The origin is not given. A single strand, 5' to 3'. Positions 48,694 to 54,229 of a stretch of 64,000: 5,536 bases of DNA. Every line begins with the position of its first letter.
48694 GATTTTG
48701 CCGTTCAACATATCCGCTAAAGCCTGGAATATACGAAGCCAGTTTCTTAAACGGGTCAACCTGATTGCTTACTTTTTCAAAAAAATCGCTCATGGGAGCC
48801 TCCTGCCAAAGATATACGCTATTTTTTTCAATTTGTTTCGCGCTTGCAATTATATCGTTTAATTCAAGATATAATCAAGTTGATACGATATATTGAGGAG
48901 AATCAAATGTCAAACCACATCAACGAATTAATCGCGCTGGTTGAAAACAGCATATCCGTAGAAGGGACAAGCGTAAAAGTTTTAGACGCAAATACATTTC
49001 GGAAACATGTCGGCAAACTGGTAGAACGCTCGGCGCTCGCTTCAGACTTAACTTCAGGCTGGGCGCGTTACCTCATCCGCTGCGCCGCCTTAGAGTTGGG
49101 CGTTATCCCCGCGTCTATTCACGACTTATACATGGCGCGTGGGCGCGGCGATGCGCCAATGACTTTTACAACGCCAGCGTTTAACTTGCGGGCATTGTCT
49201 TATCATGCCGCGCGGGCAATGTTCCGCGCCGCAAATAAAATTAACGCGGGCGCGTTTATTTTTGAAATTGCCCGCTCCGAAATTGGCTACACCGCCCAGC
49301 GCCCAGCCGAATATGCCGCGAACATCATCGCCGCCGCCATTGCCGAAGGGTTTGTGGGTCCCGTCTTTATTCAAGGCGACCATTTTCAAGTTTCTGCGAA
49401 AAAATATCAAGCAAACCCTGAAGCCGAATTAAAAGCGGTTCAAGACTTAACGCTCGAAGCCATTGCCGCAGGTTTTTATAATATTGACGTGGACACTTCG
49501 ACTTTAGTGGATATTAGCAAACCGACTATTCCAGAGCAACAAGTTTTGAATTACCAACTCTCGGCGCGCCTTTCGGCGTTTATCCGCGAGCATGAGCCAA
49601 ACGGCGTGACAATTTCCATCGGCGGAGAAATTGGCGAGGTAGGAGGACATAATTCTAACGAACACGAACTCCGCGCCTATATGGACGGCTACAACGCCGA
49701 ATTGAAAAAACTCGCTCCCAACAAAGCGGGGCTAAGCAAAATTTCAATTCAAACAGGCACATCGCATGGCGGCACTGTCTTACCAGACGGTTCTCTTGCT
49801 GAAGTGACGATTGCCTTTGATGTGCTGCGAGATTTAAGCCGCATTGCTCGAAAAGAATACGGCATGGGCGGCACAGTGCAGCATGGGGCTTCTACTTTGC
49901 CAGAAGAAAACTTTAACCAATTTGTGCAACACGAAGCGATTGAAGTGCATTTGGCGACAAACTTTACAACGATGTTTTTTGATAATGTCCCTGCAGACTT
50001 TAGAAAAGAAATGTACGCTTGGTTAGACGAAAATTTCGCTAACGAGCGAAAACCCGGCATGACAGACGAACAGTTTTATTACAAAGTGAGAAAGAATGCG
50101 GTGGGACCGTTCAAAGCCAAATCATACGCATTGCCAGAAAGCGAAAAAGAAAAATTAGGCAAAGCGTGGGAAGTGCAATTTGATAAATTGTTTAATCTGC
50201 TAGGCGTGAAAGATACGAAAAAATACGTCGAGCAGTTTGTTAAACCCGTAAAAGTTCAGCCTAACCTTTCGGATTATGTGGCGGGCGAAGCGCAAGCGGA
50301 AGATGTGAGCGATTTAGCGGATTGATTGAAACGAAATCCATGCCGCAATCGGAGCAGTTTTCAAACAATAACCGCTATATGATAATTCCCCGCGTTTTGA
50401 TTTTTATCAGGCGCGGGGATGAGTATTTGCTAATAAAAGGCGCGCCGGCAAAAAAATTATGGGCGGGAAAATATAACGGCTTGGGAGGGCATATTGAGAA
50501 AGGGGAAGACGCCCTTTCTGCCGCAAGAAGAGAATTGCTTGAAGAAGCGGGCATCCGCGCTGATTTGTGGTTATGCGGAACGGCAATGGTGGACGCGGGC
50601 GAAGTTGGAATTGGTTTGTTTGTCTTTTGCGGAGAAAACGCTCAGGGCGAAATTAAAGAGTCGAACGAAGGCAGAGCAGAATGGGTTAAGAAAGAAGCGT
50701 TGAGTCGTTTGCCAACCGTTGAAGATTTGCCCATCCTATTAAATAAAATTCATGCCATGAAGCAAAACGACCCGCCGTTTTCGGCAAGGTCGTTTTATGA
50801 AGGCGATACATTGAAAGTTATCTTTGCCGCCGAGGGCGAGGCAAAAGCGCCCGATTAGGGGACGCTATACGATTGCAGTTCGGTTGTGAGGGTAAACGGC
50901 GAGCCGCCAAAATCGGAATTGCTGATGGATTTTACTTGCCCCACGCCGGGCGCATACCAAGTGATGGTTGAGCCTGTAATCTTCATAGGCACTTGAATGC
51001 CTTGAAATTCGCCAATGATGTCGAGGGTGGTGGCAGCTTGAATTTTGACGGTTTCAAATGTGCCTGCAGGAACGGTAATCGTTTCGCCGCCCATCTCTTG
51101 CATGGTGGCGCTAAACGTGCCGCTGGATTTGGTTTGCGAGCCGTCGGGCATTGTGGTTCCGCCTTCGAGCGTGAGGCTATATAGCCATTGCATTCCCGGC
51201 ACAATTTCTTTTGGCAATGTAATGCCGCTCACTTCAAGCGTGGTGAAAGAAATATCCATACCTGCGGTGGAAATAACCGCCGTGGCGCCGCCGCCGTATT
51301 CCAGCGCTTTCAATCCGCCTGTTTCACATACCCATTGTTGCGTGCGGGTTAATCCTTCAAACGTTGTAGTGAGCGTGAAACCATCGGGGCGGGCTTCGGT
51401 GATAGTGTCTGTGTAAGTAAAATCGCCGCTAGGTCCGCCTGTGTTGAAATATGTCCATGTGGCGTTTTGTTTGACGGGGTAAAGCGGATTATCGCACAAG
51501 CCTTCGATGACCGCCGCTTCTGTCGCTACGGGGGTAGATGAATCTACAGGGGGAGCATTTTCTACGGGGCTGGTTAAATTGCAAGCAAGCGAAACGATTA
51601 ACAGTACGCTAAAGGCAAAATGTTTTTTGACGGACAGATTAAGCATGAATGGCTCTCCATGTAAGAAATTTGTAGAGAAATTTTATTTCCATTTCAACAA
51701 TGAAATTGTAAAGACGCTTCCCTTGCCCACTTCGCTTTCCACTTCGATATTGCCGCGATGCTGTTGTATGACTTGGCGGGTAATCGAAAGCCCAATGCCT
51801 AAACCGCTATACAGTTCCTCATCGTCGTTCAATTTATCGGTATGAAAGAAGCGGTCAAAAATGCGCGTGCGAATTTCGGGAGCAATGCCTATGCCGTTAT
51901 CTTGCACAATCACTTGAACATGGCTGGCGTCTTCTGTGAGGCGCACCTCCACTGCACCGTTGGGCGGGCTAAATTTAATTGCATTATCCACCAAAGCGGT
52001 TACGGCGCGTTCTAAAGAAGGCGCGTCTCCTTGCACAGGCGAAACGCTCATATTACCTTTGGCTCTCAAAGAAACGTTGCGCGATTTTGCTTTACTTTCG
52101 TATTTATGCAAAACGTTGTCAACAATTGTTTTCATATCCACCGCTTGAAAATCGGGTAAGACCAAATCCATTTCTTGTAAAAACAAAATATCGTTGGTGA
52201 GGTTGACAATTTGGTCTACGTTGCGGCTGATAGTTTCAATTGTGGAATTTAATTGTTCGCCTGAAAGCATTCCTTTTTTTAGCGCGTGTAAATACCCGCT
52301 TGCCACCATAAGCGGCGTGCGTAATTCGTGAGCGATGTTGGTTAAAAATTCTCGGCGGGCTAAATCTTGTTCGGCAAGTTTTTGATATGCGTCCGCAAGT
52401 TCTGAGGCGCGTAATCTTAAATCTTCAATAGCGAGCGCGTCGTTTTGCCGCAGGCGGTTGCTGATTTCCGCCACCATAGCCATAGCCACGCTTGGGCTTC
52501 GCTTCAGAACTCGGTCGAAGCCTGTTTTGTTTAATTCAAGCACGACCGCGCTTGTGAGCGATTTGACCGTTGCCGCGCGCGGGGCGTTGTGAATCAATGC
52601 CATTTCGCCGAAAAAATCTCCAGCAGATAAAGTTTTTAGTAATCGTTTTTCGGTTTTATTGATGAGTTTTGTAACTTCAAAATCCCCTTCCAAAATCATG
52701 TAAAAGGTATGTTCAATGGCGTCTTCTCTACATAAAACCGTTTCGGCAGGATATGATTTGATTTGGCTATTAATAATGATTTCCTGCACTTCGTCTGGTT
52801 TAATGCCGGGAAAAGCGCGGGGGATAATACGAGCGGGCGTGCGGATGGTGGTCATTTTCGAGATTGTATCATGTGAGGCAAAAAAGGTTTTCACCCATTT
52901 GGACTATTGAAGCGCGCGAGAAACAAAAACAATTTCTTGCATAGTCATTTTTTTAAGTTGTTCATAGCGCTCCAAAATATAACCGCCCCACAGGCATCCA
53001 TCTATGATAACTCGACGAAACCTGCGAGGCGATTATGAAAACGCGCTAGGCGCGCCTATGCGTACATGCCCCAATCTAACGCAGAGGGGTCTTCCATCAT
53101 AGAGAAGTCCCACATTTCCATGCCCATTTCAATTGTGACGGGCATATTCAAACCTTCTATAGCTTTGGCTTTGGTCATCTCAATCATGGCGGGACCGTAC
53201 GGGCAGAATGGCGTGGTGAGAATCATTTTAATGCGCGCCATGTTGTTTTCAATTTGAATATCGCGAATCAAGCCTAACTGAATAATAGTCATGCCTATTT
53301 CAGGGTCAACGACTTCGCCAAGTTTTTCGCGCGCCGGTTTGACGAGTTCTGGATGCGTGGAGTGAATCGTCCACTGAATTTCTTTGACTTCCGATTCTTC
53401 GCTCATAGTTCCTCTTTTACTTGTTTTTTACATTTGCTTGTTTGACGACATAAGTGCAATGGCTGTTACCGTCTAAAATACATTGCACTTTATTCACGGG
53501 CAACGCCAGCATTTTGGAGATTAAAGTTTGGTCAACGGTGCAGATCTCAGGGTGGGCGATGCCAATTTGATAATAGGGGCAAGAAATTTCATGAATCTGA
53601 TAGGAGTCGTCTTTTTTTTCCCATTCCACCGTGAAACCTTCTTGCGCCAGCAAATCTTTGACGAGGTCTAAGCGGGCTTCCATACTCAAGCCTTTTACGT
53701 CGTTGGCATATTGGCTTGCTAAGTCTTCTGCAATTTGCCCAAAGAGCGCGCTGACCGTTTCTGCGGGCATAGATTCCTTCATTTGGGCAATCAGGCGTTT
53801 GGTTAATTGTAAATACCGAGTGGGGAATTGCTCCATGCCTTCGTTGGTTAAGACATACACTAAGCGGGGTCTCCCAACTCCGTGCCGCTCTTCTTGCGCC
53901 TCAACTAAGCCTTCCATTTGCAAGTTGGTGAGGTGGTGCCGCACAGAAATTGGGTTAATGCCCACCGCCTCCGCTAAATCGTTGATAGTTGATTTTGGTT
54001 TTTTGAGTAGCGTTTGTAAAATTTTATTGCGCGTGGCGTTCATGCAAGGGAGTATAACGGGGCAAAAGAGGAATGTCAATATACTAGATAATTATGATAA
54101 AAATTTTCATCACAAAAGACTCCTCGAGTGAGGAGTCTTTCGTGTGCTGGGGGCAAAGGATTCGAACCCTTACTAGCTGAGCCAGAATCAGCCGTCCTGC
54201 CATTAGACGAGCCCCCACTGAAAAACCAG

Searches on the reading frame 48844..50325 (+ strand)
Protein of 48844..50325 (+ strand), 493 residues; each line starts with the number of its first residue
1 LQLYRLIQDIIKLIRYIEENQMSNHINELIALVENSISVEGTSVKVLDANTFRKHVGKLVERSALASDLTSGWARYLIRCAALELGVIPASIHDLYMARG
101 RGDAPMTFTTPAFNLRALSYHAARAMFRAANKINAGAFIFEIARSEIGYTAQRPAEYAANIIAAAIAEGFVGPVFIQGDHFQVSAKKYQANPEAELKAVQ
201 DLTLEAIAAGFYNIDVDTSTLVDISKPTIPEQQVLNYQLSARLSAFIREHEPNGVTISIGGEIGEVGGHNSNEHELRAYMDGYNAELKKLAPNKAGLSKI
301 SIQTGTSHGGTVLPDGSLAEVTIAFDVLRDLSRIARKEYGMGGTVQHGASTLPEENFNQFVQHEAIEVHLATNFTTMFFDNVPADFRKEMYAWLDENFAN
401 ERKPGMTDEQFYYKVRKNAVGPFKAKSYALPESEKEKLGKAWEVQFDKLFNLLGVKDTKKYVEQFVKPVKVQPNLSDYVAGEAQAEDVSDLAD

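Call 49: search_protein_families(library=pfam, proteins=[window:48844-50325:+], max_evalue=0.00001)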
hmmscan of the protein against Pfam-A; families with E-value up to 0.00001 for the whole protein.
window:48844-50325:+ (493 aa): 1 family
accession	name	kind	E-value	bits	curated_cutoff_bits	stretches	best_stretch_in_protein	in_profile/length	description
PF01116.26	F_bP_aldolase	-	4.5e-13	49.8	25.5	1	109-402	16-251/277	Fructose-bisphosphate aldolase class-II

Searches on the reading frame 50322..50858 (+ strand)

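Call 50: search_protein_families(library=pfam, proteins=[window:50322-50858:+], max_evalue=0.00001)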
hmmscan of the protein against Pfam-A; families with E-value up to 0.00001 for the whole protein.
window:50322-50858:+ (178 aa): 1 family
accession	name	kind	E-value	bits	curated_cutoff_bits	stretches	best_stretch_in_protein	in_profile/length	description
PF00293.34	NUDIX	-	8.4e-14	52.2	21.1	1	23-131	4-122/134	NUDIX domain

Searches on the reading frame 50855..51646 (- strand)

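Call 49: search_protein_families(library=pfam, proteins=[window:50855-51646:-], max_evalue=0.00001)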
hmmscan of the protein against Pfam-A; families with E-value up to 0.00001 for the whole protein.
window:50855-51646:- (263 aa): 1 family
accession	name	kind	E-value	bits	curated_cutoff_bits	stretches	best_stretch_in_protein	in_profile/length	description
PF21347.3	DUF3108_like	-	1.2e-08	35.5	27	1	142-240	93-184/199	DUF3108-like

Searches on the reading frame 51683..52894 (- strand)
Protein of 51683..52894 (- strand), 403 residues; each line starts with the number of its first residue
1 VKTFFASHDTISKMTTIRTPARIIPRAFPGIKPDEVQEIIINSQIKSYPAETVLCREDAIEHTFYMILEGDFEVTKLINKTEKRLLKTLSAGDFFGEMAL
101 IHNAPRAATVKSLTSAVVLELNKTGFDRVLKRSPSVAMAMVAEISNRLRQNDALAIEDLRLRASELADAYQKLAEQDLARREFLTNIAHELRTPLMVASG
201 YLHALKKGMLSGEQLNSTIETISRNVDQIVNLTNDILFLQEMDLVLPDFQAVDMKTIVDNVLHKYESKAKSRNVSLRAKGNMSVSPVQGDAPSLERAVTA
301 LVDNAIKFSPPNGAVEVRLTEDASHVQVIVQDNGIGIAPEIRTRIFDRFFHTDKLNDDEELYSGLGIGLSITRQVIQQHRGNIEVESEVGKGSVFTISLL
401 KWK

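Call 50: search_protein_families(library=pfam, proteins=[window:51683-52894:-], max_evalue=0.00001)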
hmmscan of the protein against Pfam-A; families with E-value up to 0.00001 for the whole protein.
window:51683-52894:- (403 aa): 3 families
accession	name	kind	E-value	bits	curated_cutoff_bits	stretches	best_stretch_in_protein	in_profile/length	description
PF02518.31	HATPase_c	-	2.9e-27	95.7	26.4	1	289-399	1-107/111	Histidine kinase-, DNA gyrase B-, and HSP90-like ATPase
PF00027.35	cNMP_binding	-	6e-20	71.4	27.5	1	46-132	2-88/89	Cyclic nucleotide-binding domain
PF00512.31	HisKA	-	4e-16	59.3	26.9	1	179-243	1-64/66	His Kinase A (phospho-acceptor) domain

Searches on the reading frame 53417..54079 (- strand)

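Call 50: search_protein_families(library=pfam, proteins=[window:53417-54079:-], max_evalue=0.00001)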
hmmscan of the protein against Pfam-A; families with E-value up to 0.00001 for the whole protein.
window:53417-54079:- (220 aa): 3 families
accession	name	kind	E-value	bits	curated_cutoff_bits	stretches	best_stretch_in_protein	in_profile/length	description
PF13412.12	HTH_24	-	3.5e-10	39.7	21.9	1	13-60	1-48/48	Winged helix-turn-helix DNA-binding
PF01022.26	HTH_5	-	2.8e-08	34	22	1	16-60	3-46/47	Bacterial regulatory protein, arsR family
PF01978.25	TrmB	-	8.9e-06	25.9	25.6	0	19-75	12-62/68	Sugar-specific transcriptional regulator TrmB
